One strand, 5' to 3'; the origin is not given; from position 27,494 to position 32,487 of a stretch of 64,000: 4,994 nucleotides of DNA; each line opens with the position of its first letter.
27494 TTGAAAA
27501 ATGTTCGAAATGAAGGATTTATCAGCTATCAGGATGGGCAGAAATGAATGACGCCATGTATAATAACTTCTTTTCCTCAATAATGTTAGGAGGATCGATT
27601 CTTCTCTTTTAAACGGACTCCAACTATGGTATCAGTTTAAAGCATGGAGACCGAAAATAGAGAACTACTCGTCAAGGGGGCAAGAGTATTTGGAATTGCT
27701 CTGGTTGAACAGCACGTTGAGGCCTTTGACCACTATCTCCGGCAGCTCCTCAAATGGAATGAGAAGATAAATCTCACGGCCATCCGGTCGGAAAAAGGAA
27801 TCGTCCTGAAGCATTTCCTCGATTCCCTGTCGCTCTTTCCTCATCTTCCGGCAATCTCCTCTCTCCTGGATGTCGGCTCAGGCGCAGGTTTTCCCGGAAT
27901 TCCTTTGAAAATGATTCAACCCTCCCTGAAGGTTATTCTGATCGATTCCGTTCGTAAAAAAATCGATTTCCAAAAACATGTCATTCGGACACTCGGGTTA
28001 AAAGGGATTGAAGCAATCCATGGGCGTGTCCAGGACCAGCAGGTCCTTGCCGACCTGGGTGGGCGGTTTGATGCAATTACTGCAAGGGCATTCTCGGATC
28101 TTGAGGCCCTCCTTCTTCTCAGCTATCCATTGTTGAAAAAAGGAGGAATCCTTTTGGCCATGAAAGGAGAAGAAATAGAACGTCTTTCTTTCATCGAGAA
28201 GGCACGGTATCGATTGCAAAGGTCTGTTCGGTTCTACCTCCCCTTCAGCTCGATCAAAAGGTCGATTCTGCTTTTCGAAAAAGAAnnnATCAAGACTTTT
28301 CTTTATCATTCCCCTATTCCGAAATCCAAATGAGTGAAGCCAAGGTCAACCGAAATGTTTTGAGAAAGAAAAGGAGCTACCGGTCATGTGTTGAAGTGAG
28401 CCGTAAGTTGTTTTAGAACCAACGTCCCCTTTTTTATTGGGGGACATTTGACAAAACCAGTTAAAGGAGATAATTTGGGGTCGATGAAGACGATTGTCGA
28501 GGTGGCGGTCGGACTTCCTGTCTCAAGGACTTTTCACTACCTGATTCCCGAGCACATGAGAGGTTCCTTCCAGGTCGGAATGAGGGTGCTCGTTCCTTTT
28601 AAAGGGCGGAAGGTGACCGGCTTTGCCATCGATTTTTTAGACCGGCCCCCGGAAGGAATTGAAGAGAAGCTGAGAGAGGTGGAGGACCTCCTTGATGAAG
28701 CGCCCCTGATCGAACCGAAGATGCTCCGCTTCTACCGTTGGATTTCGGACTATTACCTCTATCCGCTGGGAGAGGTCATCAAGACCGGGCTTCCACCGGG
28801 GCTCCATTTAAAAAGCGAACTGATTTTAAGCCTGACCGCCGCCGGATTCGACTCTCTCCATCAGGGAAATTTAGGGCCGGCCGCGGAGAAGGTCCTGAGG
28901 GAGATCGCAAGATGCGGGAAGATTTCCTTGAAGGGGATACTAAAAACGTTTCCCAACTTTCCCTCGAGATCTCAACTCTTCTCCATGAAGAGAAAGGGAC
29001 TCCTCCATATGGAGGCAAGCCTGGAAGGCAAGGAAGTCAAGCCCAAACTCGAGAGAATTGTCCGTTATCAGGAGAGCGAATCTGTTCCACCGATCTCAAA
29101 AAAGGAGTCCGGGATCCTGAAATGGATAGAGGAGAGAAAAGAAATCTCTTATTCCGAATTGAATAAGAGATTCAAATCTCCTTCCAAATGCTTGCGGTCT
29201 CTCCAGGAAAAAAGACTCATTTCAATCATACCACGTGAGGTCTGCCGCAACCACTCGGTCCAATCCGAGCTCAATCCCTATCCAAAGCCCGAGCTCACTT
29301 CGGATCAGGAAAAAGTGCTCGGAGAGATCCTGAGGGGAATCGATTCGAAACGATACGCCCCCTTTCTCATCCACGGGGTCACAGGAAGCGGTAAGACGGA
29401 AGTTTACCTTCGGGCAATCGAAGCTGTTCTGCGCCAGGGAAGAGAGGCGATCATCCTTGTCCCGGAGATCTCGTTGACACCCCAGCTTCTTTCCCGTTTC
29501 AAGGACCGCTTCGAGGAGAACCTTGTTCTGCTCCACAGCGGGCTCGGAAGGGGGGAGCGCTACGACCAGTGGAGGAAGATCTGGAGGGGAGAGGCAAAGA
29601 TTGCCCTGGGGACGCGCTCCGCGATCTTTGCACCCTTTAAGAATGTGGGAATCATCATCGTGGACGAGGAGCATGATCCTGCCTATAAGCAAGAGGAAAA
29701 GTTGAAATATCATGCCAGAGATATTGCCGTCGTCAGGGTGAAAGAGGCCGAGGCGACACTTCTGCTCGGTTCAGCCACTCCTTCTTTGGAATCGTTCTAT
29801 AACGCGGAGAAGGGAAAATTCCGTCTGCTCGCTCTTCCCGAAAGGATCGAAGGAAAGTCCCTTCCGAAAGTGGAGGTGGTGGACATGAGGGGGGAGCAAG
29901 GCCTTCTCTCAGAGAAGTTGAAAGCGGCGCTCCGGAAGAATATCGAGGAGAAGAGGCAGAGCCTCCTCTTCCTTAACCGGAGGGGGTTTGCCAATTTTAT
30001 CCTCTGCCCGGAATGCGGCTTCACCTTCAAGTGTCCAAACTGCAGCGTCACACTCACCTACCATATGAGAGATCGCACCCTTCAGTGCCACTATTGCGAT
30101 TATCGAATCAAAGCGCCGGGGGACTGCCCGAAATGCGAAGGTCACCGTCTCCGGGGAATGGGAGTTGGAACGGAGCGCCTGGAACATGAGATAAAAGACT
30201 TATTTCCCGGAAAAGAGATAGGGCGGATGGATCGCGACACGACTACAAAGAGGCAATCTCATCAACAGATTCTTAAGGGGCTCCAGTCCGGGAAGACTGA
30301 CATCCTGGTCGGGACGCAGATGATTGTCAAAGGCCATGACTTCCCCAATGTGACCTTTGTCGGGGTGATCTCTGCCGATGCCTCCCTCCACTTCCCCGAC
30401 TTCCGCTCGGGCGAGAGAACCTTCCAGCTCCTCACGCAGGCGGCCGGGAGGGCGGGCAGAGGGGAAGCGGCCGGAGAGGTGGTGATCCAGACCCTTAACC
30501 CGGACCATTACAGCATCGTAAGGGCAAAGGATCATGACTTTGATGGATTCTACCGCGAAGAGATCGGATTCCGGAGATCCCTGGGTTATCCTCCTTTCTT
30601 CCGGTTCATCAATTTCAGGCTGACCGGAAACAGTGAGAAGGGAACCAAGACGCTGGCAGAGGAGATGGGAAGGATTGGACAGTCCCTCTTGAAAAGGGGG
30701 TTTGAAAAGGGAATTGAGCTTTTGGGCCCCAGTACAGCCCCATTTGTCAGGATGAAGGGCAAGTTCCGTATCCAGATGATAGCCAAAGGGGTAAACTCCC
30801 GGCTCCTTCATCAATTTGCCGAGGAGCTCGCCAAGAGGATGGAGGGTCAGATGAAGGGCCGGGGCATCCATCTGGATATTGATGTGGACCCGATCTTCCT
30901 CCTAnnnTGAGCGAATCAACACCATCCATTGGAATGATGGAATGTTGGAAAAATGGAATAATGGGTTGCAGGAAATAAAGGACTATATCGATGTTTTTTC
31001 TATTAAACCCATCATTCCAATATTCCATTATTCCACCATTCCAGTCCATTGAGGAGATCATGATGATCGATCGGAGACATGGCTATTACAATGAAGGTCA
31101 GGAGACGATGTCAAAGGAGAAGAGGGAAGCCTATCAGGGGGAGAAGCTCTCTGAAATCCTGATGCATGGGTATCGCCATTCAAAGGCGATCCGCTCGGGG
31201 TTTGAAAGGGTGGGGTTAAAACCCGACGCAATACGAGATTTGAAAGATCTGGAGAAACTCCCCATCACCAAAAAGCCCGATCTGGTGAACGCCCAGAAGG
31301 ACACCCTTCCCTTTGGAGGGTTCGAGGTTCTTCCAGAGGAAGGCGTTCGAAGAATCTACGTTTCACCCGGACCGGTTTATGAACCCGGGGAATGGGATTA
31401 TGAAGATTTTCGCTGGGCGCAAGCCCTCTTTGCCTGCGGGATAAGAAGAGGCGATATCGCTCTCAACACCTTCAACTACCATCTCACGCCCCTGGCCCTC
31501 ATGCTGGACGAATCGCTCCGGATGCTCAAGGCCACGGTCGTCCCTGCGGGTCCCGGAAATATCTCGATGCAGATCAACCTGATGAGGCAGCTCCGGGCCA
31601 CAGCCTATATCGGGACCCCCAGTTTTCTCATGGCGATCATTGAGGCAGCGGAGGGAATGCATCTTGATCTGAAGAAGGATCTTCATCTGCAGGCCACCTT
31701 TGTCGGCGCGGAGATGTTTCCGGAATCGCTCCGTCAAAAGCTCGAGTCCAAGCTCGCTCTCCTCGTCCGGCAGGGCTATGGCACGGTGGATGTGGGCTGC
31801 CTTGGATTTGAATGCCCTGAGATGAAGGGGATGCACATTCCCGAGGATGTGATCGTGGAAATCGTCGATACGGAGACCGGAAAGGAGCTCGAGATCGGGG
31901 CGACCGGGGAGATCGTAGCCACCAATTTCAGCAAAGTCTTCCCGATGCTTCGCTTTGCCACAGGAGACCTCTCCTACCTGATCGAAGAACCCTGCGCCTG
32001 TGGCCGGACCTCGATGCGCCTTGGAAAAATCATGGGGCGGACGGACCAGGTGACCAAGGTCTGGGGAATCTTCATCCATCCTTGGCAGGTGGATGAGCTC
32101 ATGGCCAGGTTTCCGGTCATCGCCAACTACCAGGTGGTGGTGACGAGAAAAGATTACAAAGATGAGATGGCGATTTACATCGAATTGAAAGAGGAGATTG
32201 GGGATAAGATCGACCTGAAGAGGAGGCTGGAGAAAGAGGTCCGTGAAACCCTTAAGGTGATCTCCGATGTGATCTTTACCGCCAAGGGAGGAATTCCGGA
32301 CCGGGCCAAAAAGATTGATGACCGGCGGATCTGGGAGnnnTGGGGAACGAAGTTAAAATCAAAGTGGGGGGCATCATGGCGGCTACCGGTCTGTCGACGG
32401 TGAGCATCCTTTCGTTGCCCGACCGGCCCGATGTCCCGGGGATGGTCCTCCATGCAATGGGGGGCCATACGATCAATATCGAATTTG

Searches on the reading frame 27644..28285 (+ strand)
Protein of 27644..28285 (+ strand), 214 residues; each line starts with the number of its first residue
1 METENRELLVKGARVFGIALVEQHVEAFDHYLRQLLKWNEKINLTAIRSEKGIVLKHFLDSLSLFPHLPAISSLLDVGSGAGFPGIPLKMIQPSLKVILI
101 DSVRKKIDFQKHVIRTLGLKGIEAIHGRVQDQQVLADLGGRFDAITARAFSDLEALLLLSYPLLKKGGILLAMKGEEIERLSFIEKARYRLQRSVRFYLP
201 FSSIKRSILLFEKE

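Call 85: search_protein_families(library=pfam, proteins=[window:27644-28285:+], max_evalue=0.00001)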
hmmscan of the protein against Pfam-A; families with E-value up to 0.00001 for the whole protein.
window:27644-28285:+ (214 aa): 2 families
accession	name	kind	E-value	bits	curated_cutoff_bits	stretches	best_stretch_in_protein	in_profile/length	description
PF02527.21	GidB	-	3.7e-46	157.2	27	1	26-180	3-154/184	rRNA small subunit methyltransferase G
PF13847.12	Methyltransf_31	-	9.8e-08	32.2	27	1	73-173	6-110/145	Methyltransferase domain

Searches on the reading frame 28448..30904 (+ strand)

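Call 85: search_protein_families(library=pfam, proteins=[window:28448-30904:+], max_evalue=0.00001)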
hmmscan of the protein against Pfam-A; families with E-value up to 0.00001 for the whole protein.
window:28448-30904:+ (819 aa): 6 families
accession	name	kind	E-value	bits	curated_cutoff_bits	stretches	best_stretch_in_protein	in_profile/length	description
PF17764.6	PriA_3primeBD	-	9.8e-29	99.5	22.7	1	18-116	1-96/96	3'DNA-binding domain (3'BD)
PF00270.35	DEAD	-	5.8e-22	78.6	26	1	284-448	1-162/167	DEAD/DEAH box helicase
PF18074.6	PriA_C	-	5e-17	62.9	26.9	1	716-815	1-95/95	Primosomal protein N C-terminal domain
PF04851.21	ResIII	-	3.2e-16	60.1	22.5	1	282-446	3-163/164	Type III restriction enzyme, res subunit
PF18319.7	Zn_ribbon_PriA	-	8.6e-12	45.2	26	1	529-554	1-26/27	PriA DNA helicase Cys-rich region (CRR) domain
PF00271.37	Helicase_C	-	1.4e-09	38.6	23.5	1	588-671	39-108/110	Helicase conserved C-terminal domain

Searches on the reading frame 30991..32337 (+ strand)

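Call 85: search_protein_families(library=pfam, proteins=[window:30991-32337:+], max_evalue=0.00001)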
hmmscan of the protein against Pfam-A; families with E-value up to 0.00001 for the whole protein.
window:30991-32337:+ (449 aa): 2 families
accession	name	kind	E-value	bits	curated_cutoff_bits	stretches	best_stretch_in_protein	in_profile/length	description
PF14535.12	AMP-binding_C_2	-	6.7e-11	42.7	25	1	359-441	1-88/96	AMP-binding enzyme C-terminal domain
PF00501.34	AMP-binding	-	1e-09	38.2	29.9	1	194-310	248-374/384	AMP-binding enzyme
